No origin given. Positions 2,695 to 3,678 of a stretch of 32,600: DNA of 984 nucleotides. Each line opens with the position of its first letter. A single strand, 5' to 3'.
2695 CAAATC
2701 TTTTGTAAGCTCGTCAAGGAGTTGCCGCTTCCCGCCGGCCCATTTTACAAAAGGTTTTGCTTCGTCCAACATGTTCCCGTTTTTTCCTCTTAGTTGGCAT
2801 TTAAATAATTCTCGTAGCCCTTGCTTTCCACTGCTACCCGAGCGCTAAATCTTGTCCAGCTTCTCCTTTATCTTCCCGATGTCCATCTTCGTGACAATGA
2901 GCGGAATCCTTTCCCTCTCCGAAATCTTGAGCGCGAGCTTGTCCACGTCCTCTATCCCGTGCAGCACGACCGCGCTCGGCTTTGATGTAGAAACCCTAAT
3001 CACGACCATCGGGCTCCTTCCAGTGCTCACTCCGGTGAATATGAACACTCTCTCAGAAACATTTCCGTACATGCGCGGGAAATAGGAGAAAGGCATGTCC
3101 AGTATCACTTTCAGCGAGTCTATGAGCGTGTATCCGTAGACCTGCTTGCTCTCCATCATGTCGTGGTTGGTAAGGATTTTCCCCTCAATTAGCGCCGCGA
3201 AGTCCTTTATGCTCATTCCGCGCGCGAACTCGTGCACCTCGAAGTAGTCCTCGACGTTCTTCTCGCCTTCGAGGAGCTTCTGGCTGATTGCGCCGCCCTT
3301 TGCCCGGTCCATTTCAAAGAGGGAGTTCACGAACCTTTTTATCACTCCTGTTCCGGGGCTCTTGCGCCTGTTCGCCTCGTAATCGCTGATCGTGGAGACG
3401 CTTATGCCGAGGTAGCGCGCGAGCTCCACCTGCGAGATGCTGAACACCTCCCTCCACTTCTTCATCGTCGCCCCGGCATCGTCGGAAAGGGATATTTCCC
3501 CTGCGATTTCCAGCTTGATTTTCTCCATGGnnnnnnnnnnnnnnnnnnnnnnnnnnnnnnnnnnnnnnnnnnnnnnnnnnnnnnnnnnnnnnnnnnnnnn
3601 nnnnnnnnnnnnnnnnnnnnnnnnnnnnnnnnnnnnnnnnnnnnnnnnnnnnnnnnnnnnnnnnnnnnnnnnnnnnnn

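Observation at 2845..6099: Tightly coupled three-gene operon of two unassignable proteins (335 aa, 518 aa) plus an HTH regulator, beside an R-M cassette: a candidate uncharacterised system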

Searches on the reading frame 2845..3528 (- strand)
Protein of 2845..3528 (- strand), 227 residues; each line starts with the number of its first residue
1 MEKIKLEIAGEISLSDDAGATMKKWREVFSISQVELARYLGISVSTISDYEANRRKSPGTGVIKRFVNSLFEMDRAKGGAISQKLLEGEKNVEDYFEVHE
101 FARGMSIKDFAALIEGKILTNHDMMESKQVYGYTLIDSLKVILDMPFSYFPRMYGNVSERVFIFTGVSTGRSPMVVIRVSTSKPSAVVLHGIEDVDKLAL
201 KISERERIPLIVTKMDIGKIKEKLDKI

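Call 3: search_protein_families(library=pfam, proteins=[window:2845-3528:-], max_evalue=0.1)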
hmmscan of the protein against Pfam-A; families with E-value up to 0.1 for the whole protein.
window:2845-3528:- (227 aa): 8 families
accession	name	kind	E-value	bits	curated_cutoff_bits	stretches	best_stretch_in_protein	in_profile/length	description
PF01381.28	HTH_3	-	2.9e-09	37.3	23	1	23-65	2-43/55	Helix-turn-helix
PF13560.12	HTH_31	-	4.1e-05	24.2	27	1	19-67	3-51/64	Helix-turn-helix domain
PF12844.13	HTH_19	-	0.0022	18.3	30.2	1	23-66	5-47/64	Helix-turn-helix domain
PF13443.12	HTH_26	-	0.015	16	22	0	31-65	11-45/63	Cro/C1-type HTH DNA-binding domain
PF13936.12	HTH_38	-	0.022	14.9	27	0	34-48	24-38/44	Helix-turn-helix domain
PF07453.19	NUMOD1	-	0.023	15.4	22.8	1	35-50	21-36/37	NUMOD1 domain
PF20432.4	Xre-like-HTH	-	0.053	14.3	25.8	0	29-51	22-43/63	Antitoxin Xre-like helix-turn-helix domain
PF13412.12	HTH_24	-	0.064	13.3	21.9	0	31-50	18-37/48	Winged helix-turn-helix DNA-binding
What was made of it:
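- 2845..3528 (-): HTH227: an XRE-type helix-turn-helix (residues ~19-67) plus a C-terminal alpha/beta domain that matches no Pfam, NCBIfam or PDB entry. It is the slowest-evolving gene of the locus. HTH_3 at 2.9e-9 (call 3).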

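Call 4: search_protein_families(library=ncbifam, proteins=[window:2845-3528:-], max_evalue=0.1)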
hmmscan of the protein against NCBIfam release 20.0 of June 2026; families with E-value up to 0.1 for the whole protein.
window:2845-3528:- (227 aa): 11 families
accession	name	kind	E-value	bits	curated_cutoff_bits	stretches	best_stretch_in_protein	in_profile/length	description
NF041265.1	NadS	equivalog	5e-07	29.9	60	1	21-59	34-72/94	NadS family protein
TIGR03830.1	CxxCG_CxxCG_HTH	subfamily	0.0006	19.6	61.8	1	18-55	66-103/127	type II TA system antitoxin MqsA family protein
NF007481.0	PRK10072.1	equivalog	0.00093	19.6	110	1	21-57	37-73/96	HTH-type transcriptional regulator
NF003162.0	PRK04140.1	equivalog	0.001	18.2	263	1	19-55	128-164/317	transcriptional regulator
TIGR03070.1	couple_hipB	subfamily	0.0015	18.4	71.65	1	19-52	4-37/58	type II toxin-antitoxin system Y4mF family antitoxin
NF047948.1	male_kill_WMK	equivalog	0.0016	18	300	1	13-54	158-199/300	WO male-killing family protein Wmk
NF007271.0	PRK09726.1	equivalog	0.0027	17.7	79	1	21-60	16-55/88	type II toxin-antitoxin system antitoxin HipB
NF041951.1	phage_RstR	subfamily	0.0036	17.6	80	1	20-66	5-50/108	RstR family transcriptional repressor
TIGR00270.2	TIGR00270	equivalog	0.023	14.5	110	1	12-54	70-112/159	multiprotein bridging factor aMBF1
NF041575.1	antitoxPezA_Strep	equivalog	0.027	14.5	290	1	19-65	3-48/158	type II toxin-antitoxin system antitoxin PezA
NF052306.1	BluLightHisKinLov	equivalog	0.085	11.7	450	0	179-214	4-39/334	blue-light-activated histidine kinase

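Call 19: search_solved_structures(query=window:2845-3528:-, max_evalue=1)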
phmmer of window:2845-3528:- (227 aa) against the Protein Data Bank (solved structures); distinct sequences matched with E-value up to 1: 9.
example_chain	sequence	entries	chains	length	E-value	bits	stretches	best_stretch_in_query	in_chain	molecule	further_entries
8tac_A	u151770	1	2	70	0.00074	22.3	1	11-66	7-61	DBP48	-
4yba_A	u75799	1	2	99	0.071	15.8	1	23-68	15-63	Regulatory protein C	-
2ef8_A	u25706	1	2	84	0.42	13.3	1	22-57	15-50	Putative transcription factor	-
6ugl_A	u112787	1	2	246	0.59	12.8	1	34-89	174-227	Helix-turn-helix transcriptional regulator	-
6ide_A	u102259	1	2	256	0.59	12.8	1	34-90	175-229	Transcriptional regulator LuxR family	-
4z5h_A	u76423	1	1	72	0.6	12.8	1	21-60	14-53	Antitoxin HipB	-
6kju_A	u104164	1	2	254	0.61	12.7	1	34-90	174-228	Helix-turn-helix transcriptional regulator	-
9s34_A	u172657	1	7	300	0.63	12.7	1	98-212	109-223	Archaeal proteasome activator 1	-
2r44_A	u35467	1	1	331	0.86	12.2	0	103-173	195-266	Uncharacterized protein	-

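Call 34: search_protein_families(library=padloc, proteins=[window:2845-3528:-], max_evalue=0.1)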
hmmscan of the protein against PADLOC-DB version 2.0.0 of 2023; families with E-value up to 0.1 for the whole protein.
window:2845-3528:- (227 aa): 10 families
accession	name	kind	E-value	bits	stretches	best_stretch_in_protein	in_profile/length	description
PDLC02926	HTH_VI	-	3e-06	25.4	1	19-66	3-49/92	-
PDLC03947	RmrA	-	0.00021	18.3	0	21-69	15-62/383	-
PDLC03951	RmrA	-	0.0011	16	1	21-70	12-60/400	-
PDLC03954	RmrA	-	0.0019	15.2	1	17-70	10-62/380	-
PDLC04133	mad1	-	0.0034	15.6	1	32-53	7-28/60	mads_1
PDLC03952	RmrA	-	0.0041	14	1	22-68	27-72/395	-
PDLC03669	Control_protein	-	0.0045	15.3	1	23-61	15-53/96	control protein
PDLC04142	capH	-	0.01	14.9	1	17-105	6-80/103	capH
PDLC03944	RmrA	-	0.011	12.9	1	20-70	9-58/384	-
PDLC03948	RmrA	-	0.013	12.4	0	22-70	13-60/397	-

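Call 35: search_protein_families(library=phrogs, proteins=[window:2845-3528:-], max_evalue=0.1)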
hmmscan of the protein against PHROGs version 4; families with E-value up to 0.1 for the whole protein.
window:2845-3528:- (227 aa): 23 families
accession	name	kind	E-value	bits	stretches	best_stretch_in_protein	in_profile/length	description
phrog_8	-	transcription regulation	2e-08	35.1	1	19-113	78-179/346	transcriptional regulator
phrog_2104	-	unknown function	4.9e-06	27.7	1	22-59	44-80/103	-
phrog_2967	-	transcription regulation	1.2e-05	26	1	20-75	13-66/225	transcriptional regulator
phrog_7241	-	transcription regulation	2.1e-05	25.5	1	14-56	60-100/122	transcriptional regulator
phrog_3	-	transcription regulation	0.00012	22.9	1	20-74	91-143/430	transcriptional repressor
phrog_5823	-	transcription regulation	0.00068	19.9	1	17-66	6-55/404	transcriptional regulator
phrog_4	-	transcription regulation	0.0025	17.9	1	23-66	142-180/400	transcriptional repressor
phrog_1373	-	transcription regulation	0.0027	18.7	1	20-56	66-102/166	transcriptional regulator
phrog_147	-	transcription regulation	0.0031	18.8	1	21-71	8-59/100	transcriptional regulator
phrog_8038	-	unknown function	0.0067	17.3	1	31-56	17-42/66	-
phrog_2439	-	transcription regulation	0.0088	15.9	0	19-56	9-46/367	transcriptional regulator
phrog_2328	-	transcription regulation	0.022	15.6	1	21-64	19-61/128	transcriptional repressor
phrog_606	-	head and packaging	0.026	15.6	1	20-81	59-116/167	terminase small subunit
phrog_1124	-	transcription regulation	0.036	14.6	1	13-57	4-47/177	transcriptional regulator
phrog_35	-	transcription regulation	0.037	15.1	1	30-70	86-117/181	transcriptional repressor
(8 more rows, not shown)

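Call 55: search_solved_structures(query=A6, max_evalue=1)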
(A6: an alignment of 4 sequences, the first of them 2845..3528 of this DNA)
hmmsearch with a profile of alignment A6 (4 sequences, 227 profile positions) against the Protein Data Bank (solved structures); distinct sequences matched with E-value up to 1: 14.
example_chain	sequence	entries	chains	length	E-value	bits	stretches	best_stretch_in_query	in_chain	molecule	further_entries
8tac_A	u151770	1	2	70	5.9e-05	25.6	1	11-66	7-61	DBP48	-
4z5h_A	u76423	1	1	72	0.015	17.8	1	17-65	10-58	Antitoxin HipB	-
4yg1_A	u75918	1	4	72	0.019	17.5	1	17-64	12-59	Antitoxin HipB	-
4yg4_A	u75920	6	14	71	0.019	17.5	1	17-65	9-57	Antitoxin HipB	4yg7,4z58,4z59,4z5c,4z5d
2wiu_B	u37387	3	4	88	0.025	17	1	17-66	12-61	HTH-TYPE TRANSCRIPTIONAL REGULATOR HIPB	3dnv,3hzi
4yba_A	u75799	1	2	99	0.026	17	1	22-73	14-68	Regulatory protein C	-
5k98_B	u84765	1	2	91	0.027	16.9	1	17-65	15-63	Antitoxin HipB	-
8bny_A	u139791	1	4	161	0.082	15.4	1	27-70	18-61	Immunity repressor protein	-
2p5t_A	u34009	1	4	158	0.12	14.8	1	18-64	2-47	Putative transcriptional regulator PezA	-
2ef8_A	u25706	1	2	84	0.15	14.5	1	22-56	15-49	Putative transcription factor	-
2b5a_A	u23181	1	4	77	0.27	13.7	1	10-57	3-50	C.BclI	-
8p8o_H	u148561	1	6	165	0.44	13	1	6-56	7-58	Orf20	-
7dlv_D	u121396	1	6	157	0.61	12.5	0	6-56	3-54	Orf20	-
6h49_A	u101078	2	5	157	0.7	12.3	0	6-56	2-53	Orf20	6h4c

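Call 60: list_cluster_members(proteins=[L001:8335-9018:+, L001:5012-5716:-, L001:4682-5002:-, L006:3554-4237:+, L001:9083-9793:+, window:2845-3528:-, window:6151-6855:+])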
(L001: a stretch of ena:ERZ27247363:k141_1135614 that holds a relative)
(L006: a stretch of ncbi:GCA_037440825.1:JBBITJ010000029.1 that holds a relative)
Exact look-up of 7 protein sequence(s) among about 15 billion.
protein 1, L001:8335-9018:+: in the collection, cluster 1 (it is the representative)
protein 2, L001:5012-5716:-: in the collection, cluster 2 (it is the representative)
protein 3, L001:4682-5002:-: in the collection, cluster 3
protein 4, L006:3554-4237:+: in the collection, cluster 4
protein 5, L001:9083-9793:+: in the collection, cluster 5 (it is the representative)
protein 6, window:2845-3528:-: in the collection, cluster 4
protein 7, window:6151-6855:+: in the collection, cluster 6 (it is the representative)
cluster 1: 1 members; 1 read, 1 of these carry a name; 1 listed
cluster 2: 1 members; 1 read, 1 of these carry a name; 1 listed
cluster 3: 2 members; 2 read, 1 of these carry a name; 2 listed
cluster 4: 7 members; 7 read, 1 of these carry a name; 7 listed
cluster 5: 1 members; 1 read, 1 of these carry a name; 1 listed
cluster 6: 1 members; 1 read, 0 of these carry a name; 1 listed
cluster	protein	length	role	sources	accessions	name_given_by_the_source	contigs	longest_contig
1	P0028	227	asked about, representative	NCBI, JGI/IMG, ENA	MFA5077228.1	MAG: helix-turn-helix domain-containing protein [Candidatus Micrarchaeia archaeon]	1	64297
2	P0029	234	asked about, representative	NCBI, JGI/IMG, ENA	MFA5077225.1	MAG: RAD55 family ATPase [Candidatus Micrarchaeia archaeon]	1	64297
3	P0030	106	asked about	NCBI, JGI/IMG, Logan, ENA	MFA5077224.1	MAG: hypothetical protein WC488_02250 [Candidatus Micrarchaeia archaeon]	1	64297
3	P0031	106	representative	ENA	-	-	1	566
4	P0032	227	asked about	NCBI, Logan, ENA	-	-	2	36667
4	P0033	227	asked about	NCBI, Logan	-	-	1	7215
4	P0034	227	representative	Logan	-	-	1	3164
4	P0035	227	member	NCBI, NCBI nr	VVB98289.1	Helix-turn-helix [uncultured archaeon]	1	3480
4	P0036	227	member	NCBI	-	-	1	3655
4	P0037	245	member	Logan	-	-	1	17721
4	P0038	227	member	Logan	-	-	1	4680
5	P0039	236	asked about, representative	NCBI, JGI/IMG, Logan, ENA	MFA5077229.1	MAG: hypothetical protein WC488_02275 [Candidatus Micrarchaeia archaeon]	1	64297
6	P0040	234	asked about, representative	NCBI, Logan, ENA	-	-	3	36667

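Call 77: search_dna_similar(query=window:2845-3528:-, collection=plasmids, mode=protein, max_evalue=0.001, max_rows=10)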
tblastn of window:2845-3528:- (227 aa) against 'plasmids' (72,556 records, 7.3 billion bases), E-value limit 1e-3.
Records with a match: 2; places in all: 2; records where one place covers at least 80% of the query: 2.
Best place of each record, by identity: <60% 2.
By first word of the organism name: Halostagnicola 1; Natrinema 1.
By predicted mobility (MOB-suite, as given by PLSDB): non-mobilizable 2.
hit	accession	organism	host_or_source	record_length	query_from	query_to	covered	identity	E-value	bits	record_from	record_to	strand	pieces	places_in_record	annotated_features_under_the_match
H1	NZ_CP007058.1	Halostagnicola larsenii XH-48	-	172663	2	224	98%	38.2%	1e-40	154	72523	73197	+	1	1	helix-turn-helix domain-containing protein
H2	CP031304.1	Natrinema thermotolerans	Cell culture,Korean salt-fermented food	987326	8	224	96%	36.8%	3e-34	136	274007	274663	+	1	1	helix-turn-helix domain-containing protein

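Call 78: get_annotated_region(hit=H1, flank=6000)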
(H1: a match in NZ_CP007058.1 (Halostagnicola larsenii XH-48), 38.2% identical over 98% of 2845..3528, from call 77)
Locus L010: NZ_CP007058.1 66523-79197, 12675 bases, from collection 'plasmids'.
description: Halostagnicola larsenii XH-48 plasmid unnamed3, complete sequence
organism: Halostagnicola larsenii XH-48 (NCBI taxid 797299)
taxonomy: Archaea; Euryarchaeota; Halobacteria; Halobacteriales; Natrialbaceae; Halostagnicola; Halostagnicola larsenii; Halostagnicola larsenii XH-48
host: -; source: -; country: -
typing (MOB-suite, as given by PLSDB): non-mobilizable
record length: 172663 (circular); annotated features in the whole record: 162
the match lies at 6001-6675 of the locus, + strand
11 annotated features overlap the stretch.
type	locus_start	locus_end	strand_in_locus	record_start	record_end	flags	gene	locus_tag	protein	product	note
CDS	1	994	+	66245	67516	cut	-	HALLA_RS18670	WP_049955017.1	ABC transporter substrate-binding protein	-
CDS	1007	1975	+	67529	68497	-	-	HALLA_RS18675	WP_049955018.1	sugar ABC transporter permease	-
CDS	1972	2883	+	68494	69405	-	-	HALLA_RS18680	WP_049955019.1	carbohydrate ABC transporter permease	GO:0008643 - carbohydrate transport [Evidence IEA]; GO:0055085 - transmembrane transport [Evidence IEA]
CDS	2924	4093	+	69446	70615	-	ugpC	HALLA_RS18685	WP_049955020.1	sn-glycerol-3-phosphate ABC transporter ATP-binding protein UgpC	-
CDS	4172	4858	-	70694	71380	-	-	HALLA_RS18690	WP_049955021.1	DUF4013 domain-containing protein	-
CDS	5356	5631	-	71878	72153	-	-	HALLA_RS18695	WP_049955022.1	helix-turn-helix transcriptional regulator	-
CDS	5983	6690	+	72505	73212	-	-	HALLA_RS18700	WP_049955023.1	helix-turn-helix domain-containing protein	-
CDS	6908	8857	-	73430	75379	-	-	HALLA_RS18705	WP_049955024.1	archaea-specific SMC-related protein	GO:0051276 - chromosome organization [Evidence IEA]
CDS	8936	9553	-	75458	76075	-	rdfA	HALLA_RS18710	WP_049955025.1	rod-determining factor RdfA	-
CDS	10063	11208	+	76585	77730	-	-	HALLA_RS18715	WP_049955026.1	acyl-CoA dehydrogenase family protein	-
CDS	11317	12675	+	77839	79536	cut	-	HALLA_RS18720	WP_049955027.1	methylmalonyl-CoA mutase family protein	-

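Call 79: get_annotated_region(hit=H2, flank=6000)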
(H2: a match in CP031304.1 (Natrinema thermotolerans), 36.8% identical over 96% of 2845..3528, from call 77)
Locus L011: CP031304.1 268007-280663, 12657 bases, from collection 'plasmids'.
description: Natrinema thermotolerans strain A29 plasmid unnamed6, complete sequence
organism: Natrinema thermotolerans (NCBI taxid 121872)
taxonomy: Archaea; Euryarchaeota; Halobacteria; Halobacteriales; Natrialbaceae; Natrinema; Natrinema thermotolerans
host: -; source: Cell culture,Korean salt-fermented food; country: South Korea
typing (MOB-suite, as given by PLSDB): non-mobilizable
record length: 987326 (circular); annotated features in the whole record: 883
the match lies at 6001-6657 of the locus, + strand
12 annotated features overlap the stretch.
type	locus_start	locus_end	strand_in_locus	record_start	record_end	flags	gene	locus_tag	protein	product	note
CDS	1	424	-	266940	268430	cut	-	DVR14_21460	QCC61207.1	replication factor C large subunit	-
CDS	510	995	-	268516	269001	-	-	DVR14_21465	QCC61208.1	hypothetical protein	-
CDS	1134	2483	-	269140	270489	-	-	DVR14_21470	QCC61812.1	HlyC/CorC family transporter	-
CDS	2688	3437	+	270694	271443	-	-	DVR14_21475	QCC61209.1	competence/damage-inducible protein A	-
CDS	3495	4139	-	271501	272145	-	-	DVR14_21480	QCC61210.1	metal-dependent hydrolase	-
CDS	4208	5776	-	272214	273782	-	-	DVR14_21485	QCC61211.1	AarF/ABC1/UbiB kinase family protein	-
CDS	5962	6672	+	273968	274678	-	-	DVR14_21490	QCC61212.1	helix-turn-helix domain-containing protein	-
CDS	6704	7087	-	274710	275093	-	gcvH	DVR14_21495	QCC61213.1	glycine cleavage system protein GcvH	-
CDS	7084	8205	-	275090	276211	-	gcvT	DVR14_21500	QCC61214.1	glycine cleavage system aminomethyltransferase GcvT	-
CDS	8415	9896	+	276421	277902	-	-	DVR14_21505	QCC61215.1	aldehyde dehydrogenase family protein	-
CDS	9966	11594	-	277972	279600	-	-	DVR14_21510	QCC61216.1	peptidase S8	-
CDS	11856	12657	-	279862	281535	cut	-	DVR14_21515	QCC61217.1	peptidase S8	-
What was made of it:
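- Haloarchaeal HTH homologues work without any g335/g518 partner (calls 78, 79). The HTH family functions alone in Halobacteria (calls 78, 79).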

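Call 82: search_protein_families(library=pfam, proteins=[L010:5983-6690:+, L011:5962-6672:+], max_evalue=0.1)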
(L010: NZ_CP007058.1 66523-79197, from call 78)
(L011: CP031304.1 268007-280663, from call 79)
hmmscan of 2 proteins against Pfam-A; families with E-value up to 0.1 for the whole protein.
L010:5983-6690:+ (235 aa): 4 families
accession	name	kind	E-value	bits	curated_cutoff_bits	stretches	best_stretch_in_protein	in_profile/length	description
PF01381.28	HTH_3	-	4e-06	27.2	23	1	27-61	1-34/55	Helix-turn-helix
PF13560.12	HTH_31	-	5.3e-06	27.1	27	1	24-75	3-54/64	Helix-turn-helix domain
PF12844.13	HTH_19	-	0.009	16.3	30.2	1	24-73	1-49/64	Helix-turn-helix domain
PF07212.18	Hyaluronidase_1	-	0.099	13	27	0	126-198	16-89/161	Hyaluronidase protein (HylP)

L011:5962-6672:+ (236 aa): 3 families
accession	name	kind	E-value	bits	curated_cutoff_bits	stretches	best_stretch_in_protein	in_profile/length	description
PF13560.12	HTH_31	-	5.1e-09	36.7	27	1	25-78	3-56/64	Helix-turn-helix domain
PF01381.28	HTH_3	-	5.3e-07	30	23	1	28-74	1-46/55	Helix-turn-helix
PF12844.13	HTH_19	-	0.0029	17.9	30.2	1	25-74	1-49/64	Helix-turn-helix domain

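Call 102: search_solved_structures(query=A7, max_evalue=10)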
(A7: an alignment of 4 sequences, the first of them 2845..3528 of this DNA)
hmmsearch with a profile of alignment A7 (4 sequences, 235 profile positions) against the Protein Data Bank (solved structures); distinct sequences matched with E-value up to 10: 54.
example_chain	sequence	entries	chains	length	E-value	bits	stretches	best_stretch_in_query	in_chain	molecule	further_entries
8tac_A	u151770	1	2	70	5.5e-06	29.1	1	16-61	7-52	DBP48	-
8bny_A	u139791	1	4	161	0.00091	21.8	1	31-76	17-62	Immunity repressor protein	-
6zvi_T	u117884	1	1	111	0.0053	19.3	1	19-70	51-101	MBF1 isoform 1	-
2b5a_A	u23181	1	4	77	0.0059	19.2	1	16-62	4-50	C.BclI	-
7nrd_Sh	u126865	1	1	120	0.0059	19.2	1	19-71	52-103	Multiprotein-bridging factor 1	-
9f9s_CN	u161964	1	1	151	0.0097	18.5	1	19-70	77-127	Multiprotein-bridging factor 1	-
2mez_A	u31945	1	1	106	0.027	17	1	17-61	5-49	Multiprotein Bridging Factor (MBP-like)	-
1x57_A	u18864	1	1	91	0.029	16.9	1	22-68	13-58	Endothelial differentiation-related factor 1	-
6zvh_i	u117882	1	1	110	0.049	16.2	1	22-65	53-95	Endothelial differentiation-related factor 1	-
9b0q_CH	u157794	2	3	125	0.057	16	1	22-67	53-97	Endothelial differentiation-related factor 1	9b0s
9p73_CH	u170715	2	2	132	0.063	15.8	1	22-66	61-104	Endothelial differentiation-related factor 1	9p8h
1utx_A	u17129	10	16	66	0.065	15.8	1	27-60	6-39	CYLR2 | cytolysin regulator 2 | PUTATIVE TRANSCRIPTION REGULATOR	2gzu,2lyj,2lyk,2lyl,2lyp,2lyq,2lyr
7p4a_A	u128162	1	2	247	0.065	15.8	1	24-71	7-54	Stl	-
2xiu_A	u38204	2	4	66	0.066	15.8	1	27-60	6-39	CYLR2 | CYLR2 SYNONYM CYTOLYSIN REPRESSOR 2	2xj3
3ay6_A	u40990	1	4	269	0.067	15.7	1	153-219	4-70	Glucose 1-dehydrogenase 4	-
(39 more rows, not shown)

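Call 105: find_related_loci(query=A7, collection=viral_contigs, flank=6000)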
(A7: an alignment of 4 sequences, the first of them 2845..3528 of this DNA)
Query A7 (227 aa) in viral_contigs; peptide patterns used: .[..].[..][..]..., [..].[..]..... (x = any residue, [..] = any of these).
44 stretches matched a pattern, but none encodes a relative of the query by tblastn (E <= 1e-3).
